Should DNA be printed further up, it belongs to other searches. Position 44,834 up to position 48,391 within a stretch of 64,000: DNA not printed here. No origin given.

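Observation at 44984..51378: C-terminal module displacement locus: a LysM/Ig-like envelope protein with an in-frame orphan C-terminus and module-specific partner genes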

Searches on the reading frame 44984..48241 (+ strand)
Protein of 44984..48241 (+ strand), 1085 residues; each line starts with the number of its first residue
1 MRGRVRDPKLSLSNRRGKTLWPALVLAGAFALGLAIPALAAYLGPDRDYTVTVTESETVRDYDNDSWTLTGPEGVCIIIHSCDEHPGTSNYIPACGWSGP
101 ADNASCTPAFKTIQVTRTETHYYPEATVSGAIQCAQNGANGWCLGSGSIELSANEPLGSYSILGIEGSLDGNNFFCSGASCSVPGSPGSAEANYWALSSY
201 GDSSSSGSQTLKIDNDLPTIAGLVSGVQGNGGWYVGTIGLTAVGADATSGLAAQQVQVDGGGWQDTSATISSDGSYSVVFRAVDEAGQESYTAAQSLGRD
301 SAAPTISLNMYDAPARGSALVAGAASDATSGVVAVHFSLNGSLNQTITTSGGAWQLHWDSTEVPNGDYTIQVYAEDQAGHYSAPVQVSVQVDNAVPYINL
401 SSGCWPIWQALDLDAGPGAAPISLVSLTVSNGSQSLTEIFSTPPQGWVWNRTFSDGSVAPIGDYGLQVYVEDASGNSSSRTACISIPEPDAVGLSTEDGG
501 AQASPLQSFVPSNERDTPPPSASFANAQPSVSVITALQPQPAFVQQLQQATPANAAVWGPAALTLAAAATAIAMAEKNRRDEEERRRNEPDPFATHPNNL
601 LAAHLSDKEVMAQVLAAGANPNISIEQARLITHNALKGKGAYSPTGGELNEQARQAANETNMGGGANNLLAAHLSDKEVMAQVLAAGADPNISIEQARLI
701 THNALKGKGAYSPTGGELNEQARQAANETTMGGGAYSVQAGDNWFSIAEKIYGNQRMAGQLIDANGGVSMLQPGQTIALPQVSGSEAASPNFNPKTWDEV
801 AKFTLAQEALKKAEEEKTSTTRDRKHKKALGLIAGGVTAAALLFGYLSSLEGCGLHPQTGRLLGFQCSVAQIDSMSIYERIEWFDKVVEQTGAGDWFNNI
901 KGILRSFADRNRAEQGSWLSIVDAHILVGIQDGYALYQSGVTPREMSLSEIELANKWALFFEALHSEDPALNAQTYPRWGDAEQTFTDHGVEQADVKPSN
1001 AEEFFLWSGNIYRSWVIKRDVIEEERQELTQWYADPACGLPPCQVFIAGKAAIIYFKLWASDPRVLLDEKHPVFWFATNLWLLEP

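Call 6: search_protein_families(library=pfam, proteins=[window:44984-48241:+], max_evalue=0.1)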
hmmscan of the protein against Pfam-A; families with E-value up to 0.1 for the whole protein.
window:44984-48241:+ (1085 aa): 10 families
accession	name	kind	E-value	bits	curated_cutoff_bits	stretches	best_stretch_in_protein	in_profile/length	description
PF19077.6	Big_13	-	3.4e-12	47.2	27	2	331-393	39-102/102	Bacterial Ig-like domain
PF17957.7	Big_7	-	2e-07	32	24.1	1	317-372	18-70/70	Bacterial Ig domain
PF13750.12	Big_3_3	-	3.8e-07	30.3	27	1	353-403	2-53/157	Bacterial Ig-like domain (group 3)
PF18981.6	InlK_D3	-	2.9e-06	27.7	25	1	365-391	49-75/75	Internalin K domain (D3/D4)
PF15418.12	DUF4625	-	1.1e-05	26.2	27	0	459-486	103-130/131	Domain of unknown function (DUF4625)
PF07495.19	Y_Y_Y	-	0.00016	21.9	26.6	0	361-384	33-56/65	Y_Y_Y domain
PF13754.12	Big_3_4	-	0.00091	19.6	27.3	0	261-294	21-54/106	Domain of unknown function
PF17936.7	Big_6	-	0.0029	18.3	27.6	0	331-389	25-81/83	Bacterial Ig domain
PF01476.26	LysM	-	0.0036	17.7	20.9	1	736-780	1-43/43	LysM domain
PF00801.26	PKD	-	0.082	13.4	23.5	0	366-389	57-80/80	PKD domain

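Call 7: search_protein_families(library=ncbifam, proteins=[window:44984-48241:+], max_evalue=0.1)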
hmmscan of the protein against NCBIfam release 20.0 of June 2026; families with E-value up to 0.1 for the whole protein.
window:44984-48241:+ (1085 aa): 5 families
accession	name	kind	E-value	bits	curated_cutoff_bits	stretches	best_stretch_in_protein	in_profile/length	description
NF047446.1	barrel_OmpL47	domain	1.1e-10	41.8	40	2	240-290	9-59/68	OmpL47-type beta-barrel domain-containing protein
NF033510.3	Ca_tandemer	repeat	2.9e-06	27.6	50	1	319-380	33-94/96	Ca2+-stabilized repeat-containing adhesin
NF033932.1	LapB_rpt_80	domain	3.4e-06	27.2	45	1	366-399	1-35/83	LapB repeat-containing protein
NF047441.1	Lepto_OmpL47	equivalog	0.0002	21.1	250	1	267-401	106-240/336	multi-beta-barrel domain surface protein OmpL47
NF008399.0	PRK11198.1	equivalog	0.0043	17.5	134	1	733-781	95-147/149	peptidoglycan-binding protein LysM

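Call 8: find_homologous_proteins(query=window:44984-48241:+, max_evalue=0.001)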
Query window:44984-48241:+ (1085 aa): 243 proteins with E <= 0.001 among 8000 candidates; the best 120 are listed.
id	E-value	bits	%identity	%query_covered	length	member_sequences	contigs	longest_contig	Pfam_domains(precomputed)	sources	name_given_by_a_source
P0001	0.0e+0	2474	100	100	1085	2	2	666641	PF15418.13,PF18981.7,PF17957.8,PF13750.13,PF19077.7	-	-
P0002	0.0e+0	1332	80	60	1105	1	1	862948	PF15418.13,PF17957.8,PF13750.13,PF19077.7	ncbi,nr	ncbi:MAG: LysM peptidoglycan-binding domain-containing protein [Anaerolineales bacterium]|nr:LysM pe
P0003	5.9e-258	877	49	72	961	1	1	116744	PF17957.8,PF01476.27,PF19077.7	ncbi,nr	ncbi:MAG: LysM peptidoglycan-binding domain-containing protein [Anaerolineales bacterium]|nr:LysM pe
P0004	5.9e-147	510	33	34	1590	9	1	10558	PF27332.1,PF02494.23,PF13750.13,PF12245.15,PF02012.27,PF09136.17,PF19077.7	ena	-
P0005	5.6e-134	467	39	18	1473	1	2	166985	PF18981.7,PF13754.13,PF02494.23,PF13750.13,PF12245.15,PF09136.17,PF19077.7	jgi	jgi:hypothetical protein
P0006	2.0e-130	455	28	39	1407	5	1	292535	PF13754.13,PF13750.13,PF12245.15,PF09136.17,PF03174.20,PF19077.7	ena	-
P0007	9.0e-130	453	31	36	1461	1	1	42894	PF15418.13,PF28532.1,PF13754.13,PF17957.8,PF16403.12,PF17202.11,PF12245.15,PF09136.17,PF19077.7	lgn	-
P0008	3.6e-127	444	32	33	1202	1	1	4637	PF07495.20,PF13754.13,PF02494.23,PF13750.13,PF16403.12,PF24893.1,PF12245.15,PF09136.17,PF19077.7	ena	-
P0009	9.6e-127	443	30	34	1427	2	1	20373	PF13754.13,PF02494.23,PF17957.8,PF13750.13,PF16403.12,PF12245.15,PF09136.17,PF19077.7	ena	-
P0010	2.7e-125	438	30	35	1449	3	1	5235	PF18981.7,PF13754.13,PF02494.23,PF17957.8,PF13750.13,PF09136.17,PF19077.7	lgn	-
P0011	3.6e-125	438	30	36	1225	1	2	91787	PF18981.7,PF17957.8,PF13750.13,PF13290.14,PF12245.15,PF18565.8,PF09136.17,PF19077.7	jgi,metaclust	metaclust:\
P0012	9.4e-125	436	34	27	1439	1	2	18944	PF13754.13,PF02494.23,PF13750.13,PF13860.13,PF12245.15,PF09136.17,PF19077.7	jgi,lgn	jgi:hypothetical protein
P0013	1.8e-124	435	30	35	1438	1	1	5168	PF13754.13,PF02494.23,PF13750.13,PF12245.15,PF09136.17,PF19077.7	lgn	-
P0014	2.9e-124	435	32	35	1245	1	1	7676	PF07495.20,PF15418.13,PF00801.27,PF18981.7,PF13754.13,PF13750.13,PF16403.12,PF17964.8,PF12245.15,PF18911.7,PF09136.17,PF19077.7,PF20164.5,PF24372.3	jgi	-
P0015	4.1e-118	414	33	26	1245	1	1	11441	PF07495.20,PF27332.1,PF15418.13,PF00801.27,PF18981.7,PF13754.13,PF13750.13,PF16403.12,PF17964.8,PF12245.15,PF09136.17,PF19077.7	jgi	jgi:large repetitive protein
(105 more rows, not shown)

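Call 10: find_encoding_contigs(protein=P0002, flank=10000, max_places=3)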
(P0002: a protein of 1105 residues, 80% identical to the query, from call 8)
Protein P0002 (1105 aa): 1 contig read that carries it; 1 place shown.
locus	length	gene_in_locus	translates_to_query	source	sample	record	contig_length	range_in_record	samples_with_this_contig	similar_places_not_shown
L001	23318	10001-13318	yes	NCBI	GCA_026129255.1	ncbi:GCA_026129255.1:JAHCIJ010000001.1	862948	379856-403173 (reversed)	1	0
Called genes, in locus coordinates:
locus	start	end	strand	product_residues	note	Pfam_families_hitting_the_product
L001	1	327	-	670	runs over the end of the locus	PF13231:PMT_2, PF26626:DUF8201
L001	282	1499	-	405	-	PF09594:GT87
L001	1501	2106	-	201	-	PF13489:Methyltransf_23, PF08241:Methyltransf_11, PF13649:Methyltransf_25 (weak)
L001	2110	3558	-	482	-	-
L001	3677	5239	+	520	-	-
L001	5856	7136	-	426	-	PF03979:Sigma70_r1_1, PF00140:Sigma70_r1_2, PF04542:Sigma70_r2, PF04539:Sigma70_r3, PF04545:Sigma70_r4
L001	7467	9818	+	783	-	PF03030:H_PPase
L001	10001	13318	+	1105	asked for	PF13750:Big_3_3 (faint), PF15418:DUF4625 (faint), PF17957:Big_7 (weak), PF19077:Big_13 (weak)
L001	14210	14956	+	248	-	-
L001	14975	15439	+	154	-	-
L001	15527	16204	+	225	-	-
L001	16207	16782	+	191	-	-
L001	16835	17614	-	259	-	PF01061:ABC2_membrane, PF12698:ABC2_membrane_3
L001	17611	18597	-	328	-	PF00005:ABC_tran, PF13304:AAA_21 (weak), PF13732:DrrA1-3_C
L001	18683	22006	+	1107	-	PF00515:TPR_1 (faint), PF07719:TPR_2 (faint), PF12895:ANAPC3 (faint), PF13174:TPR_6 (faint), PF13181:TPR_8 (faint), PF13414:TPR_11 (faint), PF14559:TPR_19 (weak), PF14559:TPR_19 (weak), +6 more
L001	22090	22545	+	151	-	PF00334:NDK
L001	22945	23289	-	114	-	PF02410:RsfS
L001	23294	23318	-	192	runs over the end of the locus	PF10469:AKAP7_NLS, PF02834:LigT_PEase, PF13563:2_5_RNA_ligase2, PF02834:LigT_PEase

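Call 11: find_encoding_contigs(protein=P0003, flank=10000, max_places=3)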
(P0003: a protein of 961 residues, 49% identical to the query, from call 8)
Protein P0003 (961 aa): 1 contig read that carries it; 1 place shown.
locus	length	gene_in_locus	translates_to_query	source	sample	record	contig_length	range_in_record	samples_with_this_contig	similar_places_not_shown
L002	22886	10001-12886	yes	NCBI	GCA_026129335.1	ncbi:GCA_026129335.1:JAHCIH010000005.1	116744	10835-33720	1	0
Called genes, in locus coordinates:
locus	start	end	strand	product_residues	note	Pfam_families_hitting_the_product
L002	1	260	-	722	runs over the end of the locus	PF11897:DUF3417, PF00343:Phosphorylase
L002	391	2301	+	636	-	PF01807:Zn_ribbon_DnaG, PF08275:DNAG_N, PF01751:Toprim, PF13155:Toprim_2, PF13662:Toprim_4, PF10410:DnaB_bind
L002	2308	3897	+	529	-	PF00140:Sigma70_r1_2 (weak), PF04542:Sigma70_r2, PF04539:Sigma70_r3 (weak), PF04545:Sigma70_r4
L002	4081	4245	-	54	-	-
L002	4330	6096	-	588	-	PF02463:SMC_N, PF13476:AAA_23 (weak)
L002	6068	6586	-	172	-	-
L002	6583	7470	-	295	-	PF01513:NAD_kinase, PF20143:NAD_kinase_C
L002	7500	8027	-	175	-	PF12705:PDDEXK_1, PF01930:Cas_Cas4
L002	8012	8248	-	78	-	-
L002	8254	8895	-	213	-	-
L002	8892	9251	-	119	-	PF11950:DUF3467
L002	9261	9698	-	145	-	PF00436:SSB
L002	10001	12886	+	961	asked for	PF19077:Big_13 (faint), PF17957:Big_7 (weak), PF01476:LysM (weak)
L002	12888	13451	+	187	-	-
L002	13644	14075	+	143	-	-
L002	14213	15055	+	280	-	PF00581:Rhodanese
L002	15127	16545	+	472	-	PF00753:Lactamase_B (weak), PF00581:Rhodanese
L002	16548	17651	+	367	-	PF00174:Oxidored_molyb, PF03404:Mo-co_dimer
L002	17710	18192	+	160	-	PF14340:DUF4395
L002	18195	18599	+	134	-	PF00085:Thioredoxin, PF13098:Thioredoxin_2 (weak)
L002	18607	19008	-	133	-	PF02082:Rrf2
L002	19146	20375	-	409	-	PF00270:DEAD, PF04851:ResIII (weak), PF00271:Helicase_C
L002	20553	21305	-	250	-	-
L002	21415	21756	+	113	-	PF02261:Asp_decarbox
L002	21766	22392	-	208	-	-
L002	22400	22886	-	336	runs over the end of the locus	PF01370:Epimerase, PF02719:Polysacc_synt_2 (faint), PF04321:RmlD_sub_bind, PF16363:GDP_Man_Dehyd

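Call 47: search_protein_families(library=pfam, proteins=[P0002], max_evalue=0.1)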
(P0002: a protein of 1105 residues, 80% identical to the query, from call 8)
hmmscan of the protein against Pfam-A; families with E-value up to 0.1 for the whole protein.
P0002 (1105 aa): 12 families
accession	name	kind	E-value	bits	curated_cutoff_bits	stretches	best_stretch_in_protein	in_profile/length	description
PF19077.6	Big_13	-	4.6e-12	46.7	27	2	312-374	39-102/102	Bacterial Ig-like domain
PF17957.7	Big_7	-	7.3e-07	30.2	24.1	1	298-353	18-70/70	Bacterial Ig domain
PF13750.12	Big_3_3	-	7.7e-07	29.3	27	1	334-384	2-53/157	Bacterial Ig-like domain (group 3)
PF15418.12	DUF4625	-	2.2e-05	25.2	27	0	440-467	103-130/131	Domain of unknown function (DUF4625)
PF01476.26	LysM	-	3.6e-05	24.1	20.9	1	647-695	1-43/43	LysM domain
PF07495.19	Y_Y_Y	-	7.3e-05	23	26.6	0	342-372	33-64/65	Y_Y_Y domain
PF13754.12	Big_3_4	-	0.0004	20.7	27.3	0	240-275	19-54/106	Domain of unknown function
PF14481.13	Fimbrial_PilY2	-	0.0021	18.1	25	1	977-1008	20-51/75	Type 4 fimbrial biogenesis protein PilY2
PF17936.7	Big_6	-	0.0033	18.1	27.6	0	302-370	17-81/83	Bacterial Ig domain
PF18981.6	InlK_D3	-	0.0034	17.9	25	1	346-372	49-75/75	Internalin K domain (D3/D4)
PF13860.13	FlgD_ig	-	0.037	14.4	27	0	307-357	20-77/79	FlgD Ig-like domain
PF04255.20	DUF433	-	0.091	13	23.6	0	829-858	24-53/56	Protein of unknown function (DUF433)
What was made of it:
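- On LysM domain (PF01476): The orthologue P0002 scores 24.1 bits (call 47).
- Checked: The LysM match is below the Pfam cut-off here (17.7 bits against 20.9; calls 6, 7) but passes in the orthologue P0002 (24.1 bits; call 47).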

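Call 60: find_homologous_proteins(query=L001:12638-13315:+, max_evalue=0.01)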
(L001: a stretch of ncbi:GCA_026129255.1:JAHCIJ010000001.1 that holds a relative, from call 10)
Query L001:12638-13315:+: 6875 candidates shared short words with the query, none scored E <= 0.01.
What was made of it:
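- Tried and rejected: It returned nothing, not even P0002 itself (call 60).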

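Call 64: search_protein_families(library=padloc, proteins=[window:44984-48241:+], max_evalue=0.01)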
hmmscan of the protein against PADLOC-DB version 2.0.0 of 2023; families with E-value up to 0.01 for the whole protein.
window:44984-48241:+ (1085 aa): 0 families
